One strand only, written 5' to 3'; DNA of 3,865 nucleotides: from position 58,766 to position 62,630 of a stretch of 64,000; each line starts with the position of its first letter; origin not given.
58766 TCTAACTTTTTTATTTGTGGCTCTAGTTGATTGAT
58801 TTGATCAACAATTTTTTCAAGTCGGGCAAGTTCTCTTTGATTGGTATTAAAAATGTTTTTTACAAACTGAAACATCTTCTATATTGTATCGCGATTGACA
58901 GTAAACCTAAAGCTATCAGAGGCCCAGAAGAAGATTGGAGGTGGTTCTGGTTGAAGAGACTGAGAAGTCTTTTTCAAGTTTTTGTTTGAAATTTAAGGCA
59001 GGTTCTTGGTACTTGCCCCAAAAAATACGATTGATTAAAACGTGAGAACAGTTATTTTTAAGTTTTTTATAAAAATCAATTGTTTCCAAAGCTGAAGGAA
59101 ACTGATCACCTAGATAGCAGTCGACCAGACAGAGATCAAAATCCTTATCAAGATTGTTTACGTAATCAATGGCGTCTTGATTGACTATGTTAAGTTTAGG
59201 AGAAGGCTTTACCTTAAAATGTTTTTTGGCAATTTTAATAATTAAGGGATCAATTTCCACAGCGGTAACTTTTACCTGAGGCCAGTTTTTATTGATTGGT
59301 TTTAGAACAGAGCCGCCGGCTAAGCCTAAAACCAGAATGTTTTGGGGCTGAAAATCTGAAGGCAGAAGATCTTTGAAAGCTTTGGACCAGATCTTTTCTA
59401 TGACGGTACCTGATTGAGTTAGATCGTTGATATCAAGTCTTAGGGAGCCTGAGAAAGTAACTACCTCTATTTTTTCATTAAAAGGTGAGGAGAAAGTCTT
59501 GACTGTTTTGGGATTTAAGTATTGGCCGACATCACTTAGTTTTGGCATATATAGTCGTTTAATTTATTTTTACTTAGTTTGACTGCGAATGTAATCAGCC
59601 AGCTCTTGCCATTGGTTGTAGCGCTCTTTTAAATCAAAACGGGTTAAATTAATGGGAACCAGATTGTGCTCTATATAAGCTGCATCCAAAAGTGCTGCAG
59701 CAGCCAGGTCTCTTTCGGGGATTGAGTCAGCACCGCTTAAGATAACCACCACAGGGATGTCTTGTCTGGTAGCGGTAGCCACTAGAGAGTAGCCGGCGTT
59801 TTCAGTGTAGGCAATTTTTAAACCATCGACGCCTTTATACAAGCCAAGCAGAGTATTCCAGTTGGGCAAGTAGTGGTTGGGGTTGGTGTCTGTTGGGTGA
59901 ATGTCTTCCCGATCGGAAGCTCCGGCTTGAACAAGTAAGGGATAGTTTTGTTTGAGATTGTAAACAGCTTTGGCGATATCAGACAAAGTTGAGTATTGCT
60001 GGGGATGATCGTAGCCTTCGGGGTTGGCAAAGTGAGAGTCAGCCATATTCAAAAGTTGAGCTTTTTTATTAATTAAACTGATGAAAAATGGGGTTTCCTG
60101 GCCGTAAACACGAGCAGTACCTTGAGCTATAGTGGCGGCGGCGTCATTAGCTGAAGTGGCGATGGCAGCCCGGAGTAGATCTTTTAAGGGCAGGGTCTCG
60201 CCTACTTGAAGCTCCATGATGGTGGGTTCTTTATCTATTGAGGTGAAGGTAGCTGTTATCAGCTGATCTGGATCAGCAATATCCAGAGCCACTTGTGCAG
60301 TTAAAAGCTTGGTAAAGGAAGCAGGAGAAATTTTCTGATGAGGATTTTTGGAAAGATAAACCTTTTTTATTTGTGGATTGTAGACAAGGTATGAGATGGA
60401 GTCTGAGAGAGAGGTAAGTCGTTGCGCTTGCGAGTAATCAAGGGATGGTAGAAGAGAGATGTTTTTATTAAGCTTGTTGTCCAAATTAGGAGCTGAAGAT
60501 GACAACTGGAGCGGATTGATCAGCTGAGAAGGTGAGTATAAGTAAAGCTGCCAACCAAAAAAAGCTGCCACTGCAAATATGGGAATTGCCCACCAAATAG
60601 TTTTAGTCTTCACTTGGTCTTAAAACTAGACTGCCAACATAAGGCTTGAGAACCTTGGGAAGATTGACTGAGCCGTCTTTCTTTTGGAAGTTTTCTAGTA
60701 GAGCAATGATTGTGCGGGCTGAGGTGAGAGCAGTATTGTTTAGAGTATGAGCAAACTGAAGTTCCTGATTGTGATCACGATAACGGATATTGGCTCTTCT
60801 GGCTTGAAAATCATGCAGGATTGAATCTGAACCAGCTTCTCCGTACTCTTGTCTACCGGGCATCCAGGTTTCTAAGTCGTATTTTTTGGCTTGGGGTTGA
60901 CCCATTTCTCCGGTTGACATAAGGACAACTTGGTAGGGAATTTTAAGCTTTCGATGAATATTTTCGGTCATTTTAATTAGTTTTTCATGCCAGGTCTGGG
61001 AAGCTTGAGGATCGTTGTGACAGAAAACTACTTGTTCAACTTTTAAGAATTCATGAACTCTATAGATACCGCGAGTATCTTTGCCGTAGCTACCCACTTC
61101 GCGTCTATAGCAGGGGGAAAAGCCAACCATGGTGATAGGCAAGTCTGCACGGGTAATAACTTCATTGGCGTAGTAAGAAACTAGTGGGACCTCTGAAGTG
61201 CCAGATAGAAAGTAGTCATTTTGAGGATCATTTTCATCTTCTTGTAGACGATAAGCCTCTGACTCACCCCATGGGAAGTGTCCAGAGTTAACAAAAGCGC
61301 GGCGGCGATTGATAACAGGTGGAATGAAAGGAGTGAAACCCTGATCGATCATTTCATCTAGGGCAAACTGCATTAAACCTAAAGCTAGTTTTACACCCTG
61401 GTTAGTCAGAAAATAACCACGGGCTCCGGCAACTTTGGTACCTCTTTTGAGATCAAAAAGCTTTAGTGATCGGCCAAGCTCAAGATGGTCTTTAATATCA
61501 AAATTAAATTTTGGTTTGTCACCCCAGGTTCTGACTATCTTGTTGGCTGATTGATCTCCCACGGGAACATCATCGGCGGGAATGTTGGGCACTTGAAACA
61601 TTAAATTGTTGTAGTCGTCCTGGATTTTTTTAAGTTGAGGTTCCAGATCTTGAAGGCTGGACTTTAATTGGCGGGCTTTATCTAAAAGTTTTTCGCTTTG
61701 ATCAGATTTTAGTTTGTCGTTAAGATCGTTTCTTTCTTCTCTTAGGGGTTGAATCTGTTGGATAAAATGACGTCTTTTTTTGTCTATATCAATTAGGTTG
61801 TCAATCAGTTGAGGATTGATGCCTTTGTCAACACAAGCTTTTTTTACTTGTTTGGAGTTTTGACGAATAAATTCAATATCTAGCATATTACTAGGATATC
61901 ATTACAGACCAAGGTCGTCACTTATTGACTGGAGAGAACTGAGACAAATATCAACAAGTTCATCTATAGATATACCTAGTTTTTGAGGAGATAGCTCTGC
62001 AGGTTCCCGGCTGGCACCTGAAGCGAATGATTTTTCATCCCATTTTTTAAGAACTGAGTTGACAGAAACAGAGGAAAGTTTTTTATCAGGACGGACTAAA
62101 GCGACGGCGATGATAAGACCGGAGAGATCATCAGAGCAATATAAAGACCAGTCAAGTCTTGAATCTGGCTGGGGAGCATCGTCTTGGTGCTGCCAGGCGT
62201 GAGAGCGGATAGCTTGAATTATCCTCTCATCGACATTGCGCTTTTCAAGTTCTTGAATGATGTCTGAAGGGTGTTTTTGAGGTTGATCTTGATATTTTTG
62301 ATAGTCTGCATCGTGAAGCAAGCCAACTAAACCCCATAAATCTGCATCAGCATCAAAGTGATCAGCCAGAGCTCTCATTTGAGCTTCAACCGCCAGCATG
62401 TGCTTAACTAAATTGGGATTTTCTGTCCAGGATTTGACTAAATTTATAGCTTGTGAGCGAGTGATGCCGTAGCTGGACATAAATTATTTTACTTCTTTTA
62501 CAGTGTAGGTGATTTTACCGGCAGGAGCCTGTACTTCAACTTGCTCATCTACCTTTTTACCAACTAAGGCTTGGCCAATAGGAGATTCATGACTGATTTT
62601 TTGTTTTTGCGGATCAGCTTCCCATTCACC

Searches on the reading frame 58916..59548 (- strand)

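Call 74: search_protein_families(library=pfam, proteins=[window:58916-59548:-], max_evalue=0.001)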
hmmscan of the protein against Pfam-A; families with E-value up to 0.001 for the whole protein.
window:58916-59548:- (210 aa): 2 families
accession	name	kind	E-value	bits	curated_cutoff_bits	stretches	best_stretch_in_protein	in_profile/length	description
PF01564.23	Spermine_synth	-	3.7e-09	36.8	22.9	1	66-167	17-122/186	Spermine/spermidine synthase domain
PF13649.12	Methyltransf_25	-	2.1e-05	25.5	27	1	71-144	1-73/97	Methyltransferase domain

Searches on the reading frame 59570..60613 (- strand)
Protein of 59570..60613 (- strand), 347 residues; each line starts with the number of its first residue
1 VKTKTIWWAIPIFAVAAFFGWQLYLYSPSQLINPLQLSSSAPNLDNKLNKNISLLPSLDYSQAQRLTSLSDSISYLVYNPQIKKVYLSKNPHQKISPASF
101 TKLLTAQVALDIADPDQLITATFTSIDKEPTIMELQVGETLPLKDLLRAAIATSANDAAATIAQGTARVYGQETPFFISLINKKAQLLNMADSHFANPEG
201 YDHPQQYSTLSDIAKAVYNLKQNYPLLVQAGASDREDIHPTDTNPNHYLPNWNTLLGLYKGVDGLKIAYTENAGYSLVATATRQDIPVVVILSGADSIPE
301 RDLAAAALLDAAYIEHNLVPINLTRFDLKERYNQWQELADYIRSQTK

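Call 74: search_protein_families(library=pfam, proteins=[window:59570-60613:-], max_evalue=0.001)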
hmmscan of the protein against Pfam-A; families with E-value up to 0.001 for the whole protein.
window:59570-60613:- (347 aa): 2 families
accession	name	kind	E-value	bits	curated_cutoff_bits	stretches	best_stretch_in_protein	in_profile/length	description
PF00768.25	Peptidase_S11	-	4.2e-35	121.8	27.6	1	72-295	12-237/239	D-alanyl-D-alanine carboxypeptidase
PF13354.11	Beta-lactamase2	-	0.0008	19.2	22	0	86-162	12-94/214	Beta-lactamase enzyme family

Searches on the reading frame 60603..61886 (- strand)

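Call 74: search_protein_families(library=pfam, proteins=[window:60603-61886:-], max_evalue=0.001)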
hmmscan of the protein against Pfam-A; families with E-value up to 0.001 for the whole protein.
window:60603-61886:- (427 aa): 3 families
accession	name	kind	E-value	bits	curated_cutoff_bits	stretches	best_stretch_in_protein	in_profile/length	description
PF00587.30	tRNA-synt_2b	-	8.7e-33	114.3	29.3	1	217-400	5-179/179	tRNA synthetase class II core domain (G, H, P, S and T)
PF02403.27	Seryl_tRNA_N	-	1.5e-19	70.7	28.2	1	1-103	1-108/108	Seryl-tRNA synthetase N-terminal domain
PF25014.1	NET2A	-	0.00077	19.8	33.1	0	26-95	136-207/235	NET2A-like domain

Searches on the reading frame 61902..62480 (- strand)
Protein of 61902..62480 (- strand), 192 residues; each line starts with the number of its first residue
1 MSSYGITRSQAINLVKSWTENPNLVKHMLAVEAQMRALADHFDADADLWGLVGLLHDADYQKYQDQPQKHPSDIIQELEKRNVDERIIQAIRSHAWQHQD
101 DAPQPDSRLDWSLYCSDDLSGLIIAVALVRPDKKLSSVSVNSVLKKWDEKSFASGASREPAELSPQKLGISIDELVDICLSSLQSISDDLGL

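Call 74: search_protein_families(library=pfam, proteins=[window:61902-62480:-], max_evalue=0.001)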
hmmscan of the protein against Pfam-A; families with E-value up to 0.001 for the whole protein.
window:61902-62480:- (192 aa): 1 family
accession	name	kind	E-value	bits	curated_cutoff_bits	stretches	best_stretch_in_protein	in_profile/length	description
PF01966.28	HD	-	1.2e-07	32.4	22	1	26-99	3-90/116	HD domain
